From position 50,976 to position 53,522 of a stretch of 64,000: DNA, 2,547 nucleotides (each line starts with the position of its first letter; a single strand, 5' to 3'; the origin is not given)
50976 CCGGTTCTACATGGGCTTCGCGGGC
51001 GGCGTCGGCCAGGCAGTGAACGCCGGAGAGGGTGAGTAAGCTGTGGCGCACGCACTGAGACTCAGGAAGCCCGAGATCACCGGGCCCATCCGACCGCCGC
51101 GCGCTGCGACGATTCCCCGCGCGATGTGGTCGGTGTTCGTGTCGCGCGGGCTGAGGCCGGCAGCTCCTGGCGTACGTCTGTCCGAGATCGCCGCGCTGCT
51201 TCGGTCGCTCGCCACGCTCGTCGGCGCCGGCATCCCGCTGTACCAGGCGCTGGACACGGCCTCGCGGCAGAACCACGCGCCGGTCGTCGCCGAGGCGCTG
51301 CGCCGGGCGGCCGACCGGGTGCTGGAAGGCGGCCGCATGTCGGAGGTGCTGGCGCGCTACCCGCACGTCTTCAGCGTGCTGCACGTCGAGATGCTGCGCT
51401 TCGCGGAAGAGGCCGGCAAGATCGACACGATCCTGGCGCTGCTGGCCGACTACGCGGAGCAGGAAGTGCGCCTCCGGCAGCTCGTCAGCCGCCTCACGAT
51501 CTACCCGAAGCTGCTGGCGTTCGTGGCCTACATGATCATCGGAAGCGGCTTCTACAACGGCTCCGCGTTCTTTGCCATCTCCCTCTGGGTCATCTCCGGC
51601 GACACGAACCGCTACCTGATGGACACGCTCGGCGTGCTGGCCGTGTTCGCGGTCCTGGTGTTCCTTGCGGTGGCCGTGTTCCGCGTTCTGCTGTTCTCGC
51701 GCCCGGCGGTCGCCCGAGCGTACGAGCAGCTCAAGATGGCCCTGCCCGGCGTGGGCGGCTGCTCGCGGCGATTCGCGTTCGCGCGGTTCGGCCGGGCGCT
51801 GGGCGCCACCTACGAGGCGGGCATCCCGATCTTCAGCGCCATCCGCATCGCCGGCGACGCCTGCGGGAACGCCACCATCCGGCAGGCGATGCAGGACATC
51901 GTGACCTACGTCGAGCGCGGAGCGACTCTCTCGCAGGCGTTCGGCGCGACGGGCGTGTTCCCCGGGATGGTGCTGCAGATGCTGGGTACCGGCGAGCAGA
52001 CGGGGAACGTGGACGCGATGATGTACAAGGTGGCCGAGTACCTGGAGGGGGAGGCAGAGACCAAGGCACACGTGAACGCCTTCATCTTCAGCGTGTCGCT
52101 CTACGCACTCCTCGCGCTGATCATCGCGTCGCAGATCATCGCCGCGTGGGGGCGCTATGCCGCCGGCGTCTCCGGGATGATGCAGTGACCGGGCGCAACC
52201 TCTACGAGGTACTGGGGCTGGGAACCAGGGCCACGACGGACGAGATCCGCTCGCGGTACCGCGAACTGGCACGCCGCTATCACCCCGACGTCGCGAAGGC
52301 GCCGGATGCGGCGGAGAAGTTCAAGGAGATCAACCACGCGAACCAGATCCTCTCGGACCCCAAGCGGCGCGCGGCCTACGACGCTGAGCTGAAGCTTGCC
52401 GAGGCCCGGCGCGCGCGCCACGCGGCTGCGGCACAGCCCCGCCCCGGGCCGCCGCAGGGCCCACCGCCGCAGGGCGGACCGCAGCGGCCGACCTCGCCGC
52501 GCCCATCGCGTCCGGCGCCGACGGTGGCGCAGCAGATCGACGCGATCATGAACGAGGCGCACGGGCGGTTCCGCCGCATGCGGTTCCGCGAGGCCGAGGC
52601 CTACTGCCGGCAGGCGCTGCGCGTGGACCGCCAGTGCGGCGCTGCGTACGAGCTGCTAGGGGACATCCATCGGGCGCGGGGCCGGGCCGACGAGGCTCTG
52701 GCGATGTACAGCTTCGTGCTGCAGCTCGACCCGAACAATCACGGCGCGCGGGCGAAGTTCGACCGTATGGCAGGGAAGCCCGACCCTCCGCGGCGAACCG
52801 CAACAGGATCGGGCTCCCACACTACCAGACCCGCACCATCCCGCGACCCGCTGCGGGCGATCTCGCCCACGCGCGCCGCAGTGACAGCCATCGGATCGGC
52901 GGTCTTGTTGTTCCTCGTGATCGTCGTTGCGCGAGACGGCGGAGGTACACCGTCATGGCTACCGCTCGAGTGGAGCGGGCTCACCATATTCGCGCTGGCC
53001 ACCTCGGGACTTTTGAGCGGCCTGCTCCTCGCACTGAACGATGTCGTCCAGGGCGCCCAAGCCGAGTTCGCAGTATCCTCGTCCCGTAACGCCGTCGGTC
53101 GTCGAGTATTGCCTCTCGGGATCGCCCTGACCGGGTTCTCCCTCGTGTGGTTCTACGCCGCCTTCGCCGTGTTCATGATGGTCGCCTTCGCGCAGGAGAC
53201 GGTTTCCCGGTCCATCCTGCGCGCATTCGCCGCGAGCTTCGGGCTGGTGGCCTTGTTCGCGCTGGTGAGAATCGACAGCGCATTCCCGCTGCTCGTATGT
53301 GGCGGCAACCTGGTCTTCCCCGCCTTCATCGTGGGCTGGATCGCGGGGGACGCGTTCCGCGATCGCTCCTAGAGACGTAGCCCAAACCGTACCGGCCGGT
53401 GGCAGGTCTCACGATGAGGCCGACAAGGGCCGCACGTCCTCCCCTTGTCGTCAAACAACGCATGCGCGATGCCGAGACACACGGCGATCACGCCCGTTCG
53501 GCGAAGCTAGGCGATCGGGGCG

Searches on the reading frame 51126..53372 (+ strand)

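Call 45: search_protein_families(library=pfam, proteins=[window:51126-53372:+], max_evalue=0.00001)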
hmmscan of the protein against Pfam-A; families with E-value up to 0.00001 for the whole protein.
window:51126-53372:+ (748 aa): 3 families
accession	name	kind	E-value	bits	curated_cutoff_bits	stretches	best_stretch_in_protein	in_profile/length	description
PF00226.36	DnaJ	-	4.6e-23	81.5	27.8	1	358-419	1-63/63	DnaJ domain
PF00515.34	TPR_1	-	1.3e-07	31.5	27.8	0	507-538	3-34/34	Tetratricopeptide repeat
PF13432.12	TPR_16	-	5.9e-07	30.3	32.7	1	477-538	3-64/65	Tetratricopeptide repeat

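Call 105: search_protein_families(library=ncbifam, proteins=[window:51126-53372:+], max_evalue=0.00001)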
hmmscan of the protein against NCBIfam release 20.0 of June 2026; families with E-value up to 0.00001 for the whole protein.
window:51126-53372:+ (748 aa): 13 families
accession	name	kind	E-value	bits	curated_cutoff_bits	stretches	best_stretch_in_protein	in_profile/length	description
TIGR02349.1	DnaJ_bact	equivalog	1.6e-21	77.1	377.2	1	359-423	2-67/354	molecular chaperone DnaJ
NF037946.1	terminal_TopJ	equivalog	1.9e-21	76.3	300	1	357-419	5-67/810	terminal organelle assembly protein TopJ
NF010892.0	PRK14299.1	equivalog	9.3e-21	74.3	392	1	357-443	4-85/291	chaperone protein DnaJ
TIGR03835.1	termin_org_DnaJ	equivalog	2.3e-18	66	512.25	1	357-419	2-64/871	terminal organelle assembly protein TopJ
NF010871.0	PRK14278.1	equivalog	1.1e-15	57.4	502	1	357-419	3-65/378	molecular chaperone DnaJ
NF010885.0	PRK14292.1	equivalog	3.4e-15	55.9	585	1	359-419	4-64/371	chaperone protein DnaJ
NF008035.0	PRK10767.1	subfamily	4e-15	55.7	338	1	357-420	4-68/374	molecular chaperone DnaJ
NF007618.0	PRK10266.1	equivalog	4.7e-14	52.5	403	1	358-420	5-67/306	curved DNA-binding protein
NF010874.0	PRK14281.1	equivalog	2e-13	50.2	619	1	357-420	3-67/397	chaperone protein DnaJ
NF010872.0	PRK14279.1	equivalog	1.2e-12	47.7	556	1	357-427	9-80/394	molecular chaperone DnaJ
NF010894.0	PRK14301.1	equivalog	2.3e-12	46.6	548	1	357-419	4-67/373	chaperone protein DnaJ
NF050028.1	CldAdptActJ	equivalog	7.6e-09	36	150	1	358-419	3-70/93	cold adaptation protein ActJcold adaptation protein ActJ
TIGR00714.1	hscB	equivalog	3.6e-06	27.2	46.75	1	372-422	6-60/156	Fe-S protein assembly co-chaperone HscB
